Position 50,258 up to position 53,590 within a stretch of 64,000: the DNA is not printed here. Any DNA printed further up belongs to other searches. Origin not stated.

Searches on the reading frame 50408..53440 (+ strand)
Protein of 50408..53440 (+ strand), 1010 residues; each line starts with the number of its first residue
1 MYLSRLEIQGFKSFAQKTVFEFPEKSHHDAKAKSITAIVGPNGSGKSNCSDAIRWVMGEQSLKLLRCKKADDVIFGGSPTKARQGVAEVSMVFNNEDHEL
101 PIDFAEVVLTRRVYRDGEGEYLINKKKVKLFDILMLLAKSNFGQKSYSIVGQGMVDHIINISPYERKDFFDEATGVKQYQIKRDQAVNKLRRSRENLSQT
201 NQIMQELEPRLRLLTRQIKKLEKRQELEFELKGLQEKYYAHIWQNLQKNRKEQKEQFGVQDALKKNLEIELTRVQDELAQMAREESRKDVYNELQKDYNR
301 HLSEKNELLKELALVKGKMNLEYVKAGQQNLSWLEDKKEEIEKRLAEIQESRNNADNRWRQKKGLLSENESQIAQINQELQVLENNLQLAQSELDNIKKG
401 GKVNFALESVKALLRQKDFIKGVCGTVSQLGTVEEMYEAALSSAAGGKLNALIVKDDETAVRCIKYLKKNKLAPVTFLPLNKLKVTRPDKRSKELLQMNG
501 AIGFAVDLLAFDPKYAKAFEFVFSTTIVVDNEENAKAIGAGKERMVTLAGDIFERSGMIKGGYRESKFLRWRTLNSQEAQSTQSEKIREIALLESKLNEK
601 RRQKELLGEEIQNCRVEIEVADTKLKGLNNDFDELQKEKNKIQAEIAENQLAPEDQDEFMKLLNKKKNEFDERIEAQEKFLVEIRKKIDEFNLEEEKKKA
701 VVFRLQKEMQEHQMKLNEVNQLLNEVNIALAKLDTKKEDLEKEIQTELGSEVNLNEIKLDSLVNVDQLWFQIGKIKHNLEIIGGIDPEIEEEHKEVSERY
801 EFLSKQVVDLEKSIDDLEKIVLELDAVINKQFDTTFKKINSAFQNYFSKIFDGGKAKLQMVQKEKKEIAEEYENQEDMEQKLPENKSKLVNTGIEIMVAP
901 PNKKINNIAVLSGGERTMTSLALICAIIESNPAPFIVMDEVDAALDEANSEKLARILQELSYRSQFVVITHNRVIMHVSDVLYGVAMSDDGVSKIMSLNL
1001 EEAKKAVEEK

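Call 8: search_protein_families(library=pfam, proteins=[window:50408-53440:+], max_evalue=0.001)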
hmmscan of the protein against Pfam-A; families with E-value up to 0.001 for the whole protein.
window:50408-53440:+ (1010 aa): 5 families
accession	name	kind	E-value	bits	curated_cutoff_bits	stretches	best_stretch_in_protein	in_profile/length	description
PF02463.25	SMC_N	-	4.2e-56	190.3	40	1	2-993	1-219/220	RecF/RecN/SMC N terminal domain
PF06470.18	SMC_hinge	-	3e-30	105.5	22.5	1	421-538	2-115/116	SMC proteins Flexible Hinge Domain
PF13476.12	AAA_23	-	5.4e-12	47.2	27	1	5-278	1-193/201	AAA domain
PF13304.12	AAA_21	-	6.6e-11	43.3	27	1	840-975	166-302/304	AAA domain, putative AbiEii toxin, Type IV TA system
PF13555.12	AAA_29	-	0.00049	20.2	27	0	28-57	17-46/61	P-loop containing region of AAA domain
